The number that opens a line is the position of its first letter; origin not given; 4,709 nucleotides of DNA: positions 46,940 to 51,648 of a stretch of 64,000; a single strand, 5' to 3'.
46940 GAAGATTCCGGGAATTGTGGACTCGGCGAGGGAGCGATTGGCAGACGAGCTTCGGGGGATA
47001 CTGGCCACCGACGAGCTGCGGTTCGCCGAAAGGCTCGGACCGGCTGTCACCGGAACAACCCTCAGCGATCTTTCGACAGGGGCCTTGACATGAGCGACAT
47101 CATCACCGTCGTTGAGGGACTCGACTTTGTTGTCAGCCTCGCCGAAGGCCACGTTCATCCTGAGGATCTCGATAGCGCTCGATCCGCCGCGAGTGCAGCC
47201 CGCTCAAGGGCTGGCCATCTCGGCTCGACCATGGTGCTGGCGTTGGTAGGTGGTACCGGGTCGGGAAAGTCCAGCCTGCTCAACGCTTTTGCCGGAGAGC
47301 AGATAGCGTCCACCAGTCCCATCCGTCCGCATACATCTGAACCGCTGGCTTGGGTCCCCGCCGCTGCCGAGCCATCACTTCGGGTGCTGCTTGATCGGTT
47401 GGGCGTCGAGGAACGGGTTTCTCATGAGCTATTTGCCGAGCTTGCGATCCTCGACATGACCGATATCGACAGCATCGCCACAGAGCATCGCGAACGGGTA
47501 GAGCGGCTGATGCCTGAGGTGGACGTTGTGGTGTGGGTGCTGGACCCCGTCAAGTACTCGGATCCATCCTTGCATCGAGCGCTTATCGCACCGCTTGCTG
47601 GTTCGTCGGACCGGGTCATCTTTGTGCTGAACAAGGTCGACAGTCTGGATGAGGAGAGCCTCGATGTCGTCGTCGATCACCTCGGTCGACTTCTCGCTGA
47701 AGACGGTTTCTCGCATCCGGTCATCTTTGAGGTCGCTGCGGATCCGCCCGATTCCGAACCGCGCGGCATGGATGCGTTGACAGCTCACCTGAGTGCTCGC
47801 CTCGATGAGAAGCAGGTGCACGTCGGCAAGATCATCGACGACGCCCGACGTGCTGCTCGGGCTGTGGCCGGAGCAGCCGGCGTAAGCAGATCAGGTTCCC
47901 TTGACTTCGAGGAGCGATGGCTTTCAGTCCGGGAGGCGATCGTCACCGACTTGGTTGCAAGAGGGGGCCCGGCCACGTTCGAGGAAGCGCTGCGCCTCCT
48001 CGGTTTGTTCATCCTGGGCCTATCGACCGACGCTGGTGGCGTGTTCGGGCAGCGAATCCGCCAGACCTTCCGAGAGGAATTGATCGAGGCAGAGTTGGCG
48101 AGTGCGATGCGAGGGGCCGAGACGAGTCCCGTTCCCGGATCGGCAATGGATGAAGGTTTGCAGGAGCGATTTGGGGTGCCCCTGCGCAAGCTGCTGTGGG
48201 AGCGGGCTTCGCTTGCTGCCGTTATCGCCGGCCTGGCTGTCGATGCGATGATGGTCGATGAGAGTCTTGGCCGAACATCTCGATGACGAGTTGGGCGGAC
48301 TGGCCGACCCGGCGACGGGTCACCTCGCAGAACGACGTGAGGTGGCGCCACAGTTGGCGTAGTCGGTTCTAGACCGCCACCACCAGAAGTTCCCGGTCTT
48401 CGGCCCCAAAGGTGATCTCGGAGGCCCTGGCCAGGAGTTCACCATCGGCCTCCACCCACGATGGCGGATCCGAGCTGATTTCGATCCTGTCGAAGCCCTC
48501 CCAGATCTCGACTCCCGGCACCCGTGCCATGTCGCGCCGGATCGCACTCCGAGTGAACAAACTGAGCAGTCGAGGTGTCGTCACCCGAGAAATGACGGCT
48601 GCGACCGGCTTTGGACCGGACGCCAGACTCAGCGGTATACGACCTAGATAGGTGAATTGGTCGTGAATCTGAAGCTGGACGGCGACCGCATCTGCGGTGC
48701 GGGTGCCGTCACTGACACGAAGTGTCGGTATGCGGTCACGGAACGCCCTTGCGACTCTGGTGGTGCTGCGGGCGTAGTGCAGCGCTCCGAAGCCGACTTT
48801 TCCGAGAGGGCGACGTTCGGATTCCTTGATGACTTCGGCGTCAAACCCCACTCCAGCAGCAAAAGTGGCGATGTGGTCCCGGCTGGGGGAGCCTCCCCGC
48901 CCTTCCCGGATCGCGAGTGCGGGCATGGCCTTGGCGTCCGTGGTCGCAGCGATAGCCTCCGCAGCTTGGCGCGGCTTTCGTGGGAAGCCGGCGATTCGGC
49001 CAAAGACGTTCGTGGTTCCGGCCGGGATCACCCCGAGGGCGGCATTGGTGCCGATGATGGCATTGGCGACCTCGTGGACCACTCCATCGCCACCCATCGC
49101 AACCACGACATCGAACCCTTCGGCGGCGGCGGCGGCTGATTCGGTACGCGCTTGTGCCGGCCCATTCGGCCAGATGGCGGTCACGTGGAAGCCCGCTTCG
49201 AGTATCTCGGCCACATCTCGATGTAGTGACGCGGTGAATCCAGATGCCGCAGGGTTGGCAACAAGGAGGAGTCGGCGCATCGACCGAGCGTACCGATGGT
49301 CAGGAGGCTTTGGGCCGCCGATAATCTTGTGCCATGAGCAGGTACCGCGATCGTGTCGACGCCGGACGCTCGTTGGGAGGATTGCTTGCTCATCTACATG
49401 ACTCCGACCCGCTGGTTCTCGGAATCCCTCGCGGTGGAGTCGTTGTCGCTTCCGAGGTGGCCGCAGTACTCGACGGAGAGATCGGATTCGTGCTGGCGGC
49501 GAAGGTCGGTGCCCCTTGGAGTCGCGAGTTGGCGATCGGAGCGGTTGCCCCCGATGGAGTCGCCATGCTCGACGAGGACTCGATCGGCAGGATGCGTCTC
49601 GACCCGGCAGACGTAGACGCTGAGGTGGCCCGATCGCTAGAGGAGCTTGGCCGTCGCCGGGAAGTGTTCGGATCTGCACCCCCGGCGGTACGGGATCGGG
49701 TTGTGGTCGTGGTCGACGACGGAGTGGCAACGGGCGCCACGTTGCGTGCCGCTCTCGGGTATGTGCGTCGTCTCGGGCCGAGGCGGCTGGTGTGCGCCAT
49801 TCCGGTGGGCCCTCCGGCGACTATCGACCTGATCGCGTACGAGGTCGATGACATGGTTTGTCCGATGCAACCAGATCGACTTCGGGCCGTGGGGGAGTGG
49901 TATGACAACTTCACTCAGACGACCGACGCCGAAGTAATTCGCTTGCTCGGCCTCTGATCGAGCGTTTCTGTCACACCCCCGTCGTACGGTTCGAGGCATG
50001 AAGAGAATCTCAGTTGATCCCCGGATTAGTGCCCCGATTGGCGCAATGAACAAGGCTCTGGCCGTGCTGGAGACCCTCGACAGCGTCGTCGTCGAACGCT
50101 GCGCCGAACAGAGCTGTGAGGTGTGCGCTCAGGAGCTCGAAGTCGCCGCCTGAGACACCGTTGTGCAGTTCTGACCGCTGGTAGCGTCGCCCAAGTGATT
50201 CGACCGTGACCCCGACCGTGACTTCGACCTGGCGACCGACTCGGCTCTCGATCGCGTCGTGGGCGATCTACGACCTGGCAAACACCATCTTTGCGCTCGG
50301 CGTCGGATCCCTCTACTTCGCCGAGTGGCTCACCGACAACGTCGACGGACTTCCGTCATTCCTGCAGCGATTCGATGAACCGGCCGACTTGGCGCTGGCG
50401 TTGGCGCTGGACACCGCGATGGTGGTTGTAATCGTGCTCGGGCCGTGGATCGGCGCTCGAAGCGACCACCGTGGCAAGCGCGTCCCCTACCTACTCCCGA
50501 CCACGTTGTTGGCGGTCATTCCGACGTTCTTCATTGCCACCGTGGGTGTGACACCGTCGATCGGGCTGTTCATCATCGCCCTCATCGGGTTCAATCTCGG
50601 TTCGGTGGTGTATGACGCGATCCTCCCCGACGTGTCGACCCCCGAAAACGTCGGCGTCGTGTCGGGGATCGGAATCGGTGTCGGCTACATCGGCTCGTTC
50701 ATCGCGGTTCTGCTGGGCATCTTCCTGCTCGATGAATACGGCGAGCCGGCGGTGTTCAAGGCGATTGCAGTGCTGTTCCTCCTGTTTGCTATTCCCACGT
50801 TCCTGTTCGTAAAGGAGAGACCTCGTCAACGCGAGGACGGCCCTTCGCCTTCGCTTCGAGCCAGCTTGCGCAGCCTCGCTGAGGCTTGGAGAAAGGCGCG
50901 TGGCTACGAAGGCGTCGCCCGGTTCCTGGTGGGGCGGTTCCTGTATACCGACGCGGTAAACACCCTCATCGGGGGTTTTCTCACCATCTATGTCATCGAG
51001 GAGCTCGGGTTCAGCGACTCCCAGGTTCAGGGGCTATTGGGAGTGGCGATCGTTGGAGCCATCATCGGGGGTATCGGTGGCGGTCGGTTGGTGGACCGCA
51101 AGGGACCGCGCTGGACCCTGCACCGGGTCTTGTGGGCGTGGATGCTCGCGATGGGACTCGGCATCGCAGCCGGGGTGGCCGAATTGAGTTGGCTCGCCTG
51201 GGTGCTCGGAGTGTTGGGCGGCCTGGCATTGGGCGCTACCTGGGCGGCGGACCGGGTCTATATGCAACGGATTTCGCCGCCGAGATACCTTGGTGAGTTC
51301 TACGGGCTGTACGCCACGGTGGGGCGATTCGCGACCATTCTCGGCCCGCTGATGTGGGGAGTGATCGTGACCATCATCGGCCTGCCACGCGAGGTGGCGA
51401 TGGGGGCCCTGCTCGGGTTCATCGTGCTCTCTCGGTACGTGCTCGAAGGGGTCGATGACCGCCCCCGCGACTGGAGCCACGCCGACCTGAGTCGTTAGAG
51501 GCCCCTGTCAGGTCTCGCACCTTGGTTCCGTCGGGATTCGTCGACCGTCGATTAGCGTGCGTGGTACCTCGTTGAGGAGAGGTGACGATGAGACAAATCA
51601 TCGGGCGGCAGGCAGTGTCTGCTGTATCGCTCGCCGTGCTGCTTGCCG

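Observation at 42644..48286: Uncharacterised five-gene locus: Cas4-like nuclease, REase-like coiled-coil protein with HD-GYP, and divergent paired GTPases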

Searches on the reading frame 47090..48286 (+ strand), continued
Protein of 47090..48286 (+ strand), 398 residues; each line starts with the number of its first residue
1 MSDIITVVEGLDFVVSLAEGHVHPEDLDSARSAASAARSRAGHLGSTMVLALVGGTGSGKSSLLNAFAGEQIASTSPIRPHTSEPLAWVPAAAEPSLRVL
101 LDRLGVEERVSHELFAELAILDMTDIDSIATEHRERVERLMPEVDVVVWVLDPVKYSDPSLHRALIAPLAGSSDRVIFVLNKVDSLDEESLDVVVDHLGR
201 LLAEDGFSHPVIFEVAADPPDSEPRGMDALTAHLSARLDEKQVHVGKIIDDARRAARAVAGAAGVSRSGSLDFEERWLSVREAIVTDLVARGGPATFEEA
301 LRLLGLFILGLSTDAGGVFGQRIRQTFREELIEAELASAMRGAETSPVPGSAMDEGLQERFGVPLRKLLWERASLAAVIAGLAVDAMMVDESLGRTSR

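Call 53: predict_structure(alignment_id=A2)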
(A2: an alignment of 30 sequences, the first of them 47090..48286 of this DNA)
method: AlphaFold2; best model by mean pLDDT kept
length: 398 residues; sequences in the alignment: 30
mean_pLDDT: 87.2   pTM: 0.75
mean pLDDT of the five models: 87.2, 85.5, 85.2, 82.7, 79.4
residues with pLDDT >= 90: 206; 70-90: 161; 50-70: 27; < 50: 4
segments of 3 or more residues with pLDDT < 50: none
pLDDT, mean of each block of 10 residues (from residue 1): 83 90 89 88 89 77 87 61 74 89 86 89 65 77 90 89 88 91 92 96 95 92 90 92 90 91 73 89 93 89 95 88 93 95 92 96 92 89 89 69
secondary structure, 60 per line:
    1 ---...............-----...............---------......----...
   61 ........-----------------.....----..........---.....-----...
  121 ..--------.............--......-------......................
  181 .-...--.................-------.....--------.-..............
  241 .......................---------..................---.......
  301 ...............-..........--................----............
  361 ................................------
elements in order: H4-18 H24-38 E48-53 H58-68 E86-90 H95-104 E108-112 E118-122 H131-143 E146-151 H159-175 E176-181 H188-204 E212-216 H227-263 H273-290 H294-315 H317-326 H329-344 H349-392

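Call 59: fold_search(model_id=the predicted structure, library=pdb)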
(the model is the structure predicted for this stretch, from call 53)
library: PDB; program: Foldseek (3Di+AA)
matches with E <= 10: 954; with E <= 0.001: 101
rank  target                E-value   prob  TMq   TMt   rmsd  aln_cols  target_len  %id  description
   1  5owv_A                5.6e-09  1.00  0.41  0.25  35.6       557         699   10  An oligomerised bacterial dynamin pair provides a mechanism for the long-range sensing and tethering of membranes (released 2018-09-05)
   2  5mtv                  1.2e-08  1.00  0.44  0.46  14.8       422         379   15  Active structure of EHD4 complexed with ATP-gamma-S (released 2017-03-08)
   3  5oxf_A                1.2e-08  1.00  0.42  0.25  38.7       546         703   10  An oligomerised bacterial dynamin pair provides a mechanism for the long range sensing and tethering of membranes (released 2018-09-05)
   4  2j69_A                1.3e-08  1.00  0.39  0.26  27.2       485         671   15  Bacterial dynamin-like protein BDLP (released 2006-12-04)
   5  6jfm_B                3.8e-08  1.00  0.37  0.36  15.0       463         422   15  Mitofusin2 (MFN2)_T111D (released 2019-11-13)
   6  6jfl_C                4.2e-08  1.00  0.38  0.37  15.6       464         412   14  Nucleotide-free Mitofusin2 (MFN2) (released 2019-11-13)
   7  5mvf                  6.5e-08  1.00  0.42  0.45  14.8       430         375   14  Active structure of EHD4 complexed with ADP (released 2017-03-08)
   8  6jfk                  6.5e-08  1.00  0.37  0.35  11.6       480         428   13  GDP bound Mitofusin2 (MFN2) (released 2019-11-13)
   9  5owv_B                7.6e-08  1.00  0.38  0.27  25.5       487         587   12  An oligomerised bacterial dynamin pair provides a mechanism for the long-range sensing and tethering of membranes (released 2018-09-05)
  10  5gom_A                7.6e-08  1.00  0.33  0.33  15.5       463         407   15  Truncated mitofusin-1, transition-like state (released 2017-02-01)
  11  5go4                  1.0e-07  1.00  0.37  0.36  14.4       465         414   14  Truncated mitofusin-1, nucleotide-free (released 2017-01-25)
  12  2j68                  1.0e-07  1.00  0.35  0.23  26.2       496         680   12  Bacterial dynamin-like protein BDLP, GDP bound (released 2006-12-04)
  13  6jfm_A                1.1e-07  1.00  0.36  0.35  15.7       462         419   14  Mitofusin2 (MFN2)_T111D (released 2019-11-13)
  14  5yew_B                1.2e-07  1.00  0.33  0.34  27.0       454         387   14  Structural basis for GTP hydrolysis and conformational change of mitofusin 1 in mediating mitochondrial fusion (released 2018-01-31)
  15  5gnt                  1.4e-07  1.00  0.36  0.38  25.7       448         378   16  BDLP-like folding of Mitofusin 1 (released 2016-11-23)
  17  6j72                  2.5e-07  1.00  0.42  0.31  25.3       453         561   15  Crystal structure of IniA from Mycobacterium smegmatis with GTP bound (released 2019-09-11)
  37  5owv_C                5.3e-06  1.00  0.36  0.25  24.3       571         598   12  An oligomerised bacterial dynamin pair provides a mechanism for the long-range sensing and tethering of membranes (released 2018-09-05)
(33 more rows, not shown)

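Call 88: search_protein_families(library=phrogs, proteins=[window:47090-48286:+], max_evalue=0.01)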
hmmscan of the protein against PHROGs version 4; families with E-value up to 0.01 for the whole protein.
window:47090-48286:+ (398 aa): 0 families

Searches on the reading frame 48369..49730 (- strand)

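Call 12: search_protein_families(library=pfam, proteins=[window:48369-49730:-], max_evalue=0.001)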
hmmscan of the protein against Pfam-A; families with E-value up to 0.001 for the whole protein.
window:48369-49730:- (453 aa): 1 family
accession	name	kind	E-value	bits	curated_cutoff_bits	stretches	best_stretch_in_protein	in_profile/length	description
PF00781.29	DAGK_cat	-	1.1e-22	80.4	23.6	1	153-263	1-115/125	Diacylglycerol kinase catalytic domain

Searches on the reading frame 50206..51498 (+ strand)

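Call 12: search_protein_families(library=pfam, proteins=[window:50206-51498:+], max_evalue=0.001)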
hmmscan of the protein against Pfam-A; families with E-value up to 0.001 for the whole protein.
window:50206-51498:+ (430 aa): 4 families
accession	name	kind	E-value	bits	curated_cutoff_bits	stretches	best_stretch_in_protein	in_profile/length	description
PF07690.21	MFS_1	-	2.6e-42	145.4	33.4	2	59-381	31-347/347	Major Facilitator Superfamily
PF11700.14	ATG22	-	9.3e-27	94.3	24.1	1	82-416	91-472/482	Vacuole effluxer Atg22 like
PF12832.13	MFS_1_like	-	2.6e-10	40.3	25.2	1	160-386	134-360/373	MFS_1 like family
PF00083.30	Sugar_tr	-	7.7e-05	22.2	22.3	0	270-379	44-153/452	Sugar (and other) transporter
